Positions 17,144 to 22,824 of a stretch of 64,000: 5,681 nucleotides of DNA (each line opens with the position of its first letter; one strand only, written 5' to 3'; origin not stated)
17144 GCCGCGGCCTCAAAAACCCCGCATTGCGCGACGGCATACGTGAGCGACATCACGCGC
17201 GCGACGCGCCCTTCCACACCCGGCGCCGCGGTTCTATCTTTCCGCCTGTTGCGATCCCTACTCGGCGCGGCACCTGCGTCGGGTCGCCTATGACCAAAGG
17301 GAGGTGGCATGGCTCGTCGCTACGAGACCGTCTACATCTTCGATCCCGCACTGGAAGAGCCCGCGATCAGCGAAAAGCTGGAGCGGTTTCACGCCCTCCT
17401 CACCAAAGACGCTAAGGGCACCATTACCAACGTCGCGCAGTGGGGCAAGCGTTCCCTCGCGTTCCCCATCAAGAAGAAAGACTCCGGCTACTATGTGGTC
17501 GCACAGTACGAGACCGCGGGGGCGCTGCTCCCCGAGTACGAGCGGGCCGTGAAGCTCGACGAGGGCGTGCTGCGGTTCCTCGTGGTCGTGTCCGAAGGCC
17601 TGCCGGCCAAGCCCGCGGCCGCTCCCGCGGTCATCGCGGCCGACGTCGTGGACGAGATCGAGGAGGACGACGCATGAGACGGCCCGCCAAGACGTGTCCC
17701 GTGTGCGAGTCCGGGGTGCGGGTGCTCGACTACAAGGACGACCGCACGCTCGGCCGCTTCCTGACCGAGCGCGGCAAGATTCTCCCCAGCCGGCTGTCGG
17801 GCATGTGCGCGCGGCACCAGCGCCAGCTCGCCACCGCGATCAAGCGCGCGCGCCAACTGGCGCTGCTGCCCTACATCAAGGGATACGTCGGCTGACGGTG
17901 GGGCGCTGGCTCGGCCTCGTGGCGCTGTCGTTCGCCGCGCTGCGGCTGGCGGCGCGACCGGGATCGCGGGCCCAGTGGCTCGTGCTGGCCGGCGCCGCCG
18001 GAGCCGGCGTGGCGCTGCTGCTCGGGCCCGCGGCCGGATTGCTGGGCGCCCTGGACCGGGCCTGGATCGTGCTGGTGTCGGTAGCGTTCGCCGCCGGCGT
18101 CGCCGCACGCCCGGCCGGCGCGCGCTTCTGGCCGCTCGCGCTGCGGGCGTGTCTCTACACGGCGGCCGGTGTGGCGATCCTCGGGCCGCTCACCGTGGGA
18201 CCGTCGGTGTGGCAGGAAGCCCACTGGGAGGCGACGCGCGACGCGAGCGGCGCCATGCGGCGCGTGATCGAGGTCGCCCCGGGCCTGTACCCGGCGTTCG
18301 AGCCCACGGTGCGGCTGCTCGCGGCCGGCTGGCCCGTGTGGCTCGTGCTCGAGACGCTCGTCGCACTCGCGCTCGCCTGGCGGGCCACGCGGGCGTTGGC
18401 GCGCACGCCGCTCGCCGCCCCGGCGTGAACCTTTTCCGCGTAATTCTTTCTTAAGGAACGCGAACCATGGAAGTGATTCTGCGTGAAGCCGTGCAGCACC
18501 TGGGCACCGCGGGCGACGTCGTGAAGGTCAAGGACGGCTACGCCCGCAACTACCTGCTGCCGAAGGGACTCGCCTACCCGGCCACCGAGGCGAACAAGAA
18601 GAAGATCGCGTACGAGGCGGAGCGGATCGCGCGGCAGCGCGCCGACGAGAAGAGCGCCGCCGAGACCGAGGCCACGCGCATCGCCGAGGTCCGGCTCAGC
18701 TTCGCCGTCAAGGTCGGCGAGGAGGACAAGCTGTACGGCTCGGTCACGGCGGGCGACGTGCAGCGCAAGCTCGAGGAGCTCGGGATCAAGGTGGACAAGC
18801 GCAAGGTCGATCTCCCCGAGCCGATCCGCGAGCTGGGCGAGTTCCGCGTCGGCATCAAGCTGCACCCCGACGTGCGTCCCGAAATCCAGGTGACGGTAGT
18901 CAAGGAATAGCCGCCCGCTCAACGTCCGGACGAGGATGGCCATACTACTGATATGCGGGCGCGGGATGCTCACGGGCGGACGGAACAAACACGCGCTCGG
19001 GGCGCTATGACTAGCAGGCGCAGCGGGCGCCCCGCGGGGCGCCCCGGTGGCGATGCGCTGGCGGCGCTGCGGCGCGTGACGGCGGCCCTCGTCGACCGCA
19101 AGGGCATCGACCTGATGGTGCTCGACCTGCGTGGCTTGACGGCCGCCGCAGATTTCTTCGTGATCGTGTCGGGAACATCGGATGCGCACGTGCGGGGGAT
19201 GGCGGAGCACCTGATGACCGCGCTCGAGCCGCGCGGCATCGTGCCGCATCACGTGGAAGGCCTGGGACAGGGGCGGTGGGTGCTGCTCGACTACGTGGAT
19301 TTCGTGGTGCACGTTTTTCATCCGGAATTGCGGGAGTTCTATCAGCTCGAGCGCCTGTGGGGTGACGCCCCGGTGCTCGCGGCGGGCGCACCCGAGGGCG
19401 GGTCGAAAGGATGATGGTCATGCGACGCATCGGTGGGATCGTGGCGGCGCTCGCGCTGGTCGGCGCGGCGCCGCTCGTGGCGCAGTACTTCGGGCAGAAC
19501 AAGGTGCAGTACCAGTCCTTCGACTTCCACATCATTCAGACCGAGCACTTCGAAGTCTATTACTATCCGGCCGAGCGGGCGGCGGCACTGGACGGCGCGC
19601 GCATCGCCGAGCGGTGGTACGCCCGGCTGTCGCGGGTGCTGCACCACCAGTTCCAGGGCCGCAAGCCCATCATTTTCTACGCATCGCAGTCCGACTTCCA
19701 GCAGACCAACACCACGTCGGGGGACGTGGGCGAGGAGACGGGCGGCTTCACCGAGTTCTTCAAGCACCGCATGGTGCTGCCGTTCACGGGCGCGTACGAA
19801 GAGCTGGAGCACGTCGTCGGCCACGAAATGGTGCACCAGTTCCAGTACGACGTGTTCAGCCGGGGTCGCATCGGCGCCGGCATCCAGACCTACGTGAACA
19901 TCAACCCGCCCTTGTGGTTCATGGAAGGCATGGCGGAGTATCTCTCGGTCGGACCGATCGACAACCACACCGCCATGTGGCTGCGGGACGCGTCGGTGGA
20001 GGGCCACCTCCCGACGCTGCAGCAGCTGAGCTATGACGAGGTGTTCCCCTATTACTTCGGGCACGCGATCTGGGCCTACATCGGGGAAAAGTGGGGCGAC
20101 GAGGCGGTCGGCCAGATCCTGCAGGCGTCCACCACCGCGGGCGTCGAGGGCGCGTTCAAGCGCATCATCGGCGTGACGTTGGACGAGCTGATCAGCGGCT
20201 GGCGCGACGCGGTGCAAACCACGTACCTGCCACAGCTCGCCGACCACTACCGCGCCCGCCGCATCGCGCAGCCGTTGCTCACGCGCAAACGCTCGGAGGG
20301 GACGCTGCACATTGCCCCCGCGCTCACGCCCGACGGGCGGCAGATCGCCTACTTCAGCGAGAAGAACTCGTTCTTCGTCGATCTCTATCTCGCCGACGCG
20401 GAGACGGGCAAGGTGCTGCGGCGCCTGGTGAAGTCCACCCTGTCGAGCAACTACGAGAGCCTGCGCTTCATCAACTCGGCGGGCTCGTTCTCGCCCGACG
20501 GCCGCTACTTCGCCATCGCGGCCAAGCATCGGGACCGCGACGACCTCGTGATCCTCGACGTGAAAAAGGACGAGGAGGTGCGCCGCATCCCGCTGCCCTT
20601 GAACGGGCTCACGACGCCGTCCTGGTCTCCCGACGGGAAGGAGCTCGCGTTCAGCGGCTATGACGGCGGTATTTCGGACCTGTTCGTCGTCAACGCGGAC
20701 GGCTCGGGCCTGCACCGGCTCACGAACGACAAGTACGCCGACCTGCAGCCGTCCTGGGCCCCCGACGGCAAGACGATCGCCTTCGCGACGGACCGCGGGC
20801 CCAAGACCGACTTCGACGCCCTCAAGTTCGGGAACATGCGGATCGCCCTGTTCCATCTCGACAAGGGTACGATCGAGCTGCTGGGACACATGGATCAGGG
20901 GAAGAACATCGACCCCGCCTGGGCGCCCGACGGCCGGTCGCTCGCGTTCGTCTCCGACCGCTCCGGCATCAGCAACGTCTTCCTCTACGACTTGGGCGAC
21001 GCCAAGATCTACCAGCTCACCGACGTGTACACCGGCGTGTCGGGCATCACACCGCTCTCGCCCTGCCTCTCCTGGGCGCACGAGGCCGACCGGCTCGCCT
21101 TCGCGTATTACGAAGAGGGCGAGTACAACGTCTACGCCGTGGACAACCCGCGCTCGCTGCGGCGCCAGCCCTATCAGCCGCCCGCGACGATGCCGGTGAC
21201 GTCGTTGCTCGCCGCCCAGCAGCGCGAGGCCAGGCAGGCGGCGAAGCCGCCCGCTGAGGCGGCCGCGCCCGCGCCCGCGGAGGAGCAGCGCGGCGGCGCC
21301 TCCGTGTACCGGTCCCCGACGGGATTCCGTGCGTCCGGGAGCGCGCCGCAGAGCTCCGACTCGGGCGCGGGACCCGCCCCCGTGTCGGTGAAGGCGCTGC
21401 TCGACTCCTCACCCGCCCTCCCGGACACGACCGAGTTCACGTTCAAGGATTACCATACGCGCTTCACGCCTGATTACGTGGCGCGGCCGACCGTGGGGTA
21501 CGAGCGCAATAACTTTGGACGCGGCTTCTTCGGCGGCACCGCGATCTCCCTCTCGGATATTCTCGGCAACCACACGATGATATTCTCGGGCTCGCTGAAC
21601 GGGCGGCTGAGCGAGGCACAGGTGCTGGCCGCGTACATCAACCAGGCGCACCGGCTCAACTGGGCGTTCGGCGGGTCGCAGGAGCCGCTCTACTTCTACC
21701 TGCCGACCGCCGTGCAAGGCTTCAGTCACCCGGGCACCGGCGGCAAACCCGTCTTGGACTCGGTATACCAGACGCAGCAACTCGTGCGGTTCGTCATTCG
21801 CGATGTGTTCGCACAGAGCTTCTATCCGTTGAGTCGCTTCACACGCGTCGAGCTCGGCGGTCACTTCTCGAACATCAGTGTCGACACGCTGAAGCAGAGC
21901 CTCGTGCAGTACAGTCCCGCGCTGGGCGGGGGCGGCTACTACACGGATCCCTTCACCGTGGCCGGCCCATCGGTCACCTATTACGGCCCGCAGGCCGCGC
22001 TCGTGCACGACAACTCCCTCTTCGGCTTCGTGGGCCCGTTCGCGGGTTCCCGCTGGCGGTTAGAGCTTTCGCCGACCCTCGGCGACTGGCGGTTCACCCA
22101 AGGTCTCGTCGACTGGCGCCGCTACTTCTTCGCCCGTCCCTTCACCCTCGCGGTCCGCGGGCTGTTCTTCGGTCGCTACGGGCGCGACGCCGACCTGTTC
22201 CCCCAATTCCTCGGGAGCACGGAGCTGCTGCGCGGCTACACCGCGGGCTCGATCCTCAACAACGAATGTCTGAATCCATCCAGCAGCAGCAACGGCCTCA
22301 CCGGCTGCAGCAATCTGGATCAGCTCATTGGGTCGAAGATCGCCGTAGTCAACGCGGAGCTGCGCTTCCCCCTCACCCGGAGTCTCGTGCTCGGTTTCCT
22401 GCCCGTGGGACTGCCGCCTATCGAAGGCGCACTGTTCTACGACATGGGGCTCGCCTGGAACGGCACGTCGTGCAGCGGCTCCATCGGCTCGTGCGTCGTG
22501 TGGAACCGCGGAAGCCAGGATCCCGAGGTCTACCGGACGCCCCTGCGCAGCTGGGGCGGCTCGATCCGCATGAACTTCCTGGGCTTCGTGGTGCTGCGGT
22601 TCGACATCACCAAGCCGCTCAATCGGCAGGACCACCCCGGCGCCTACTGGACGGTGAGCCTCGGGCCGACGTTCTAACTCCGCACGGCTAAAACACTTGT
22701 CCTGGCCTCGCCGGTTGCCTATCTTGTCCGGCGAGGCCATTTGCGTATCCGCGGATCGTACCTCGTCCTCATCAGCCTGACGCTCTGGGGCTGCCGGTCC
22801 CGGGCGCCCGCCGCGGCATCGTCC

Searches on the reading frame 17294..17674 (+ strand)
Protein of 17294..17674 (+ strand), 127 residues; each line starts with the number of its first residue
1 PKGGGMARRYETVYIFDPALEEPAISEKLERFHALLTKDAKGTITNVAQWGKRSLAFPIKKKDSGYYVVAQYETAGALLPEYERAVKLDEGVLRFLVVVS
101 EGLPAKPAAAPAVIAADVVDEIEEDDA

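Call 6: search_protein_families(library=pfam, proteins=[window:17294-17674:+])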
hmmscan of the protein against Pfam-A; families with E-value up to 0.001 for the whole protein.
window:17294-17674:+ (127 aa): 1 family
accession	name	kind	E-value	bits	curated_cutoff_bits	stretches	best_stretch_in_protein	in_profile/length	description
PF01250.22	Ribosomal_S6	-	8.5e-26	90.4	27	1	9-98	1-89/90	Ribosomal protein S6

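Call 17: find_related_loci(query=window:17309-17674:+, collection=metagenome_contigs, flank=1500)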
Query window:17309-17674:+ (122 aa) in metagenome_contigs; peptide patterns used: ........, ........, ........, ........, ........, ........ (x = any residue, [..] = any of these).
599 stretches matched a pattern (row limit reached: there are more); 297 encode a relative of the query (tblastn E <= 1e-3); the best 80 are kept; 80 distinct loci.
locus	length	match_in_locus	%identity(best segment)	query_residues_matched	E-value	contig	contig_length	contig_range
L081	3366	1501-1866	99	1-122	3e-77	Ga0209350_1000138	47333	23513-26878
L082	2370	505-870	99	1-122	8e-78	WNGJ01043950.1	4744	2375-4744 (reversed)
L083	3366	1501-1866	99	1-122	3e-77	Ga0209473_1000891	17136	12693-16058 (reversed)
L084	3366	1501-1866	99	1-122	3e-77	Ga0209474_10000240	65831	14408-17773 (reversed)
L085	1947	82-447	99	1-122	2e-78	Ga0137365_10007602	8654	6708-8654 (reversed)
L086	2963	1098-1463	98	1-122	6e-77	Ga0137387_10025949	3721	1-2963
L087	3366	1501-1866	95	1-122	1e-73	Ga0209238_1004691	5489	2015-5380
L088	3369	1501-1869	95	1-122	5e-73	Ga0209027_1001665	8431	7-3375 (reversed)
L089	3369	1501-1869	87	1-122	3e-68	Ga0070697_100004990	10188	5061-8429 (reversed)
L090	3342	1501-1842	90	1-114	4e-68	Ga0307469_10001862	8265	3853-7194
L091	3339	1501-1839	91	1-113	7e-68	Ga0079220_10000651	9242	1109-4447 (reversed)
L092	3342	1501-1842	89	1-114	8e-68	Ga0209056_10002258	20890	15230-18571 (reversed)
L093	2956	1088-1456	86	1-122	8e-68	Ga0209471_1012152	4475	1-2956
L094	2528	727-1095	86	1-122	5e-68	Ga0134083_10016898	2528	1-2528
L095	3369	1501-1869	85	1-122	6e-67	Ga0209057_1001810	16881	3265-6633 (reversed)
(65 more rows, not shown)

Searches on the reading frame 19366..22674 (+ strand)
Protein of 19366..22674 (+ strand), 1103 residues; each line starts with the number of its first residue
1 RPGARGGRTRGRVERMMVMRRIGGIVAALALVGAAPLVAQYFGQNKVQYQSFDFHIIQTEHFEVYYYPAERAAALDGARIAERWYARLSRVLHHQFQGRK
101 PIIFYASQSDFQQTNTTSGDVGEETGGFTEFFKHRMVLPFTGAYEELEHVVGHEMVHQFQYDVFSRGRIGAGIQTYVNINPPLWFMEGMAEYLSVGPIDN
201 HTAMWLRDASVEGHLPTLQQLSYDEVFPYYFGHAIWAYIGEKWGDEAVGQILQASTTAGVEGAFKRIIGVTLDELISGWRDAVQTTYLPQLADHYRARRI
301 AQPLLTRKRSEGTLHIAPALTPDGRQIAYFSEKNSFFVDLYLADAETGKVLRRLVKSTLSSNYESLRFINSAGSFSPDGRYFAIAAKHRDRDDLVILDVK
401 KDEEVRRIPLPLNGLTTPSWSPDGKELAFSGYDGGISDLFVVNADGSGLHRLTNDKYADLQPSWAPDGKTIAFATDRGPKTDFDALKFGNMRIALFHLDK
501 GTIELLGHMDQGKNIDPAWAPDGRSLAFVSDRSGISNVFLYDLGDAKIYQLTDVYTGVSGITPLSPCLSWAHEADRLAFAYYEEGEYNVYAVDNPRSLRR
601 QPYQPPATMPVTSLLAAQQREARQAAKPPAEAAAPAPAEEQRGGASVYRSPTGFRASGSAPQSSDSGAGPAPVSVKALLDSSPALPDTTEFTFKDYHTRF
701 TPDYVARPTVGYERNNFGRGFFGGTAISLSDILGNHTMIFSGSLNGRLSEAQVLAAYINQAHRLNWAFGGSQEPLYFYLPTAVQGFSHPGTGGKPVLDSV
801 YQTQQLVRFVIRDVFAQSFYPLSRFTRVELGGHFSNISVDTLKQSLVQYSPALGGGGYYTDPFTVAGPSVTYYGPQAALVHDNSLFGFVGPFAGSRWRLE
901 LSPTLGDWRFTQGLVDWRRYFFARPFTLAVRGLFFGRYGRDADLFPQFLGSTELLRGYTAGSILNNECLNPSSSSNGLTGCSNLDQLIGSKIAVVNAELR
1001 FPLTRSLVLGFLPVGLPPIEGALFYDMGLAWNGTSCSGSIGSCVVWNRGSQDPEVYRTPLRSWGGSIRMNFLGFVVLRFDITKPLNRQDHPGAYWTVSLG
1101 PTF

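Call 42: search_protein_families(library=pfam, max_evalue=0.0001, proteins=[window:19366-22674:+])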
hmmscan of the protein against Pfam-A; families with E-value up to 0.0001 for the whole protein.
window:19366-22674:+ (1103 aa): 3 families
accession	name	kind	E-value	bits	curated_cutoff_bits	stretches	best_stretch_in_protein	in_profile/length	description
PF07676.18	PD40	-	1.1e-28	99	20.9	2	512-534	9-32/38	WD40-like Beta Propeller Repeat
PF00930.27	DPPIV_N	-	2.1e-07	30.5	22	0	378-456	3-82/354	Dipeptidyl peptidase IV (DPP IV) N-terminal region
PF25174.1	Beta-prop_THOC3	-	6e-07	29.2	305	0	372-429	218-271/272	THOC3 beta-propeller domain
